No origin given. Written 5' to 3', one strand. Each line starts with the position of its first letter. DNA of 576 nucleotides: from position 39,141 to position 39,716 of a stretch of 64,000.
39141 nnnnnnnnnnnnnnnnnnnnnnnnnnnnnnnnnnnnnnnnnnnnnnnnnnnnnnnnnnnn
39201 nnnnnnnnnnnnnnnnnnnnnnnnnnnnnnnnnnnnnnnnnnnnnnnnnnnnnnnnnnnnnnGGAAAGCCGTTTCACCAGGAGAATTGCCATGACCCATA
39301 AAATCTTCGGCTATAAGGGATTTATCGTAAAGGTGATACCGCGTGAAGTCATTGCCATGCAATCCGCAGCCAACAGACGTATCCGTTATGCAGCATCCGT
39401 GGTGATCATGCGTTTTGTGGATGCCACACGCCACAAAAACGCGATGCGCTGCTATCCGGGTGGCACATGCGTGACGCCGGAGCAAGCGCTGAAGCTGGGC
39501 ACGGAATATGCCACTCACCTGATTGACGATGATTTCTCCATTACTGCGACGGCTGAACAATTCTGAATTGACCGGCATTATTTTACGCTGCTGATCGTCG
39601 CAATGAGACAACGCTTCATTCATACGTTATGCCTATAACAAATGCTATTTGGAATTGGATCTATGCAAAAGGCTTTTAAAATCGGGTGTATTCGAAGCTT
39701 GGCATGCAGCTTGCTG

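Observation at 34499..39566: A four-member paralog family of ~90-110 aa proteins (P1-P4) that I cannot place in any known family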

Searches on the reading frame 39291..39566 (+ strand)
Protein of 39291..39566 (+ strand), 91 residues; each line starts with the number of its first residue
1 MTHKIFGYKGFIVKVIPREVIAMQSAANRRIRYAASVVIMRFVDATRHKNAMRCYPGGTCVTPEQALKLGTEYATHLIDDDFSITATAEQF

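Call 4: search_protein_families(library=pfam, proteins=[window:39291-39566:+], max_evalue=10)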
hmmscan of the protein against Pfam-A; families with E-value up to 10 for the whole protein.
window:39291-39566:+ (91 aa): 1 family
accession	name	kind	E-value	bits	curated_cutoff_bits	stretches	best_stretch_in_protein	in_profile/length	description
PF08514.17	STAG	-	0.15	12.4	25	1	20-45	50-75/114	STAG domain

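Call 5: search_protein_families(library=ncbifam, proteins=[window:39291-39566:+], max_evalue=10)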
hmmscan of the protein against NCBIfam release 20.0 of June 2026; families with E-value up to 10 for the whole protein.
window:39291-39566:+ (91 aa): 1 family
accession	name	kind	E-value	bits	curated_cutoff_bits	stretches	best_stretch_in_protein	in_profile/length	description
NF040756.1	corr_regen_AcsV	exception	0.068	11.5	800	1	12-51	225-263/632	corrinoid activation/regeneration protein AcsV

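Call 30: list_cluster_members(proteins=[P0001, P0002, P0003, window:39291-39566:+, P0008, P0019, P0021, P0032, P0033, P0034])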
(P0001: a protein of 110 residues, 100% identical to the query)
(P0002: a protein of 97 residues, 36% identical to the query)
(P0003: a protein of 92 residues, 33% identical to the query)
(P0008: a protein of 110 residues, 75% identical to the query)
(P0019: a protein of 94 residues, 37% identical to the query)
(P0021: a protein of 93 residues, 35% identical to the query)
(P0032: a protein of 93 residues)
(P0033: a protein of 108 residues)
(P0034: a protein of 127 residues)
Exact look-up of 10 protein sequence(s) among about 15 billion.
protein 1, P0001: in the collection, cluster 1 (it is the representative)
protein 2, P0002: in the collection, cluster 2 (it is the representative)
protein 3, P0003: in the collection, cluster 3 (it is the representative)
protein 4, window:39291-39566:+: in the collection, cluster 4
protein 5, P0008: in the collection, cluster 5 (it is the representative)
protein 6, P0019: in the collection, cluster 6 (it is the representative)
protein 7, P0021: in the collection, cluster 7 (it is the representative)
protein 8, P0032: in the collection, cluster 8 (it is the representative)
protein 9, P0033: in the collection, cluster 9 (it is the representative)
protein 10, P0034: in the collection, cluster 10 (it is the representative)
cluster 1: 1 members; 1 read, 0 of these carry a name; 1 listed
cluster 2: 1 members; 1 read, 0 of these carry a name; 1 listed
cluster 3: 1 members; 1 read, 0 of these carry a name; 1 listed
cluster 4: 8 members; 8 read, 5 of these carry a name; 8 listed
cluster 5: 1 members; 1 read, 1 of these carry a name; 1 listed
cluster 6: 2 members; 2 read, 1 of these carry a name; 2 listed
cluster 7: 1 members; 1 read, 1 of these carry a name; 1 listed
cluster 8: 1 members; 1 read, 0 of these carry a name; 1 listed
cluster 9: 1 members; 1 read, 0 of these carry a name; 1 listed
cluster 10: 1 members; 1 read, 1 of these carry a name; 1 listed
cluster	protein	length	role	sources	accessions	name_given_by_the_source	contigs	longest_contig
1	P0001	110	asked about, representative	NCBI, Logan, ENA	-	-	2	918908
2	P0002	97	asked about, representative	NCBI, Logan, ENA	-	-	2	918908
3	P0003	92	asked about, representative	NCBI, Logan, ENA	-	-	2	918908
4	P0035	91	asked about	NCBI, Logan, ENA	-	-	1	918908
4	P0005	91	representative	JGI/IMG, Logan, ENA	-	-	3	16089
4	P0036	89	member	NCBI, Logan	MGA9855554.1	MAG: hypothetical protein WBR29_09790 [Gammaproteobacteria bacterium]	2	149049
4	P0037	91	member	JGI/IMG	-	hypothetical protein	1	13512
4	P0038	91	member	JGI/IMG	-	hypothetical protein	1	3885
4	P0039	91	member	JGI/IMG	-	hypothetical protein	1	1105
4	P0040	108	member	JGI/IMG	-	hypothetical protein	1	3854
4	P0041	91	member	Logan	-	-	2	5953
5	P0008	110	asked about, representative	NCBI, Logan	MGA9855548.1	MAG: hypothetical protein WBR29_09760 [Gammaproteobacteria bacterium]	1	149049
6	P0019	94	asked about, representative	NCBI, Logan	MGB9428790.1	MAG: hypothetical protein WCC11_02775 [Gammaproteobacteria bacterium]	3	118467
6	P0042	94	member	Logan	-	-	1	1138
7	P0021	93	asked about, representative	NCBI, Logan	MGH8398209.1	MAG: hypothetical protein ACRETA_08200 [Gammaproteobacteria bacterium]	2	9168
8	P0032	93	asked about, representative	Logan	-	-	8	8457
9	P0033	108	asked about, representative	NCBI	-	-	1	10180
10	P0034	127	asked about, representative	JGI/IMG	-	hypothetical protein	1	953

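Call 42: predict_structure(alignment_id=A3)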
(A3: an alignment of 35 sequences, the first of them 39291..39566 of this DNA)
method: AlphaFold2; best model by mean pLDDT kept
length: 91 residues; sequences in the alignment: 35
mean_pLDDT: 85.0   pTM: 0.73
mean pLDDT of the five models: 85.0, 83.4, 83.0, 81.2, 81.1
residues with pLDDT >= 90: 53; 70-90: 20; 50-70: 16; < 50: 2
segments of 3 or more residues with pLDDT < 50: none
pLDDT, mean of each block of 10 residues (from residue 1): 90 95 68 94 80 92 95 95 60 44
secondary structure, 60 per line:
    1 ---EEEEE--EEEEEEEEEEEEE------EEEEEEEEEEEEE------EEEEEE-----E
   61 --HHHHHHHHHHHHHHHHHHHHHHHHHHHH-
elements in order: E4-8 E11-23 E30-42 E49-54 H63-90

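Call 44: fold_search(model_id=the predicted structure, library=pdb)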
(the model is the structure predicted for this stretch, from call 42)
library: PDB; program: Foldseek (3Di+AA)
matches with E <= 10: 366; with E <= 0.001: 0
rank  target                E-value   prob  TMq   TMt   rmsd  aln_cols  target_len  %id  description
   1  4l8h_A                2.7e-01  0.23  0.28  0.23   8.3        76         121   18  Bacteriophage Qbeta coat protein in complex with RNA operator hairpin (released 2013-10-02)
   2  8tmc_C                3.0e-01  0.69  0.34  0.11   5.4        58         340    7  Cryo-EM structure of CorA in complex with conformation-specific synthetic antibody C12 and 20 mM MgCl2, State MG20-2 (released 2025-02-12)
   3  5bsz                  4.5e-01  0.33  0.31  0.14   9.5        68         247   18  X-ray structure of the sugar N-methyltransferase KedS8 from Streptoalloteichus sp ATCC 53650 (released 2015-07-29)
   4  5ohm_F                6.3e-01  0.69  0.41  0.41   4.1        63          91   11  K33-specific affimer bound to K33 diUb (released 2017-10-04)
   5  4kop_C                6.3e-01  0.47  0.36  0.24   4.2        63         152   13  Crystal Structure of WHY2 from Arabidopsis thaliana (released 2013-11-13)
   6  2w4y_A                6.3e-01  0.41  0.38  0.30   7.8        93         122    9  Caulobacter bacteriophage 5 - virus-like particle (released 2009-07-14)
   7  8tmj_B                6.6e-01  0.66  0.31  0.09   3.6        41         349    7  Cryo-EM structure of CorA in complex with conformation-specific synthetic antibody C18 and 100 uM MgCl2, State MG0.1-2 (released 2025-02-12)
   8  8tmi_E                6.6e-01  0.47  0.33  0.11   5.5        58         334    7  Cryo-EM structure of CorA in complex with conformation-specific synthetic antibody C18 and 100 uM MgCl2, State MG0.1-2 (released 2025-02-12)
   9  8tmj_D                7.0e-01  0.60  0.30  0.09   3.3        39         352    8  Cryo-EM structure of CorA in complex with conformation-specific synthetic antibody C18 and 100 uM MgCl2, State MG0.1-2 (released 2025-02-12)
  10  8tmc_E                7.0e-01  0.57  0.29  0.09   3.7        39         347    8  Cryo-EM structure of CorA in complex with conformation-specific synthetic antibody C12 and 20 mM MgCl2, State MG20-2 (released 2025-02-12)
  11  5ohm_D                7.5e-01  0.63  0.40  0.41   4.1        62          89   11  K33-specific affimer bound to K33 diUb (released 2017-10-04)
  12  5jrw_C                7.5e-01  0.60  0.31  0.10   3.6        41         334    7  Crystal structure of Thermotoga maritima mutant D89R/D253R (released 2017-01-25)
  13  4kop_B                7.5e-01  0.38  0.34  0.23   4.4        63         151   13  Crystal Structure of WHY2 from Arabidopsis thaliana (released 2013-11-13)
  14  9y9l_Z                7.5e-01  0.13  0.25  0.13   9.0        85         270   10  CP at the barbed end with one cofilin on second-to-last subunit (released 2026-03-04)
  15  8igd_A                7.9e-01  0.85  0.52  0.57   2.7        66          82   12  The crystal structure of the minimal interaction domains of DRB7.2:DRB4 complex (released 2024-06-26)
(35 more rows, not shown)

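Call 51: search_protein_families(library=phrogs, proteins=[window:39291-39566:+], max_evalue=1)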
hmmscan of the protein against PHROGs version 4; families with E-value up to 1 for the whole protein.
window:39291-39566:+ (91 aa): 3 families
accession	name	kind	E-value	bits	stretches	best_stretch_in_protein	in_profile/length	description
phrog_22624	-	unknown function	0.12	13.7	1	4-33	6-35/97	-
phrog_27219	-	unknown function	0.14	13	1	4-81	3-78/80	-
phrog_38527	-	unknown function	0.3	11.6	1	61-88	25-52/57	-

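Call 58: search_protein_families(library=ncbifam, alignment_id=A3, max_evalue=1)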
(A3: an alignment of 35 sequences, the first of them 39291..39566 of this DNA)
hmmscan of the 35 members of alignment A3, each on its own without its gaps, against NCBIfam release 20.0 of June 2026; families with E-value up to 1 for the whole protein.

A. member 1, window:39291-39566:+ (91 aa): 1 family
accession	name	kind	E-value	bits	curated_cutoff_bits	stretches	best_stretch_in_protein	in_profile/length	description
NF040756.1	corr_regen_AcsV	exception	0.068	11.5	800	1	12-51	225-263/632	corrinoid activation/regeneration protein AcsV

B. families by the number of members that match (of 35 scanned): 6 families
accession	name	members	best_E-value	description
NF046097.1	CV_2116_dom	13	0.00022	CV_2116 domain-containing protein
NF006045.0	PRK08190.1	1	0.019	bifunctional enoyl-CoA hydratase/phosphate acetyltransferase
NF008852.0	PRK11890.1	1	0.041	phosphate acetyltransferase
NF040756.1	corr_regen_AcsV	1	0.068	corrinoid activation/regeneration protein AcsV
NF010016.0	PRK13493.1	1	0.17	chemoreceptor glutamine deamidase CheD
NF004524.0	PRK05869.1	1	0.22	enoyl-CoA hydratase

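Call 64: search_protein_families(library=padloc, proteins=[window:39291-39566:+], max_evalue=1)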
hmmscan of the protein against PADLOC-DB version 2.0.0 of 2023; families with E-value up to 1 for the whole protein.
window:39291-39566:+ (91 aa): 0 families
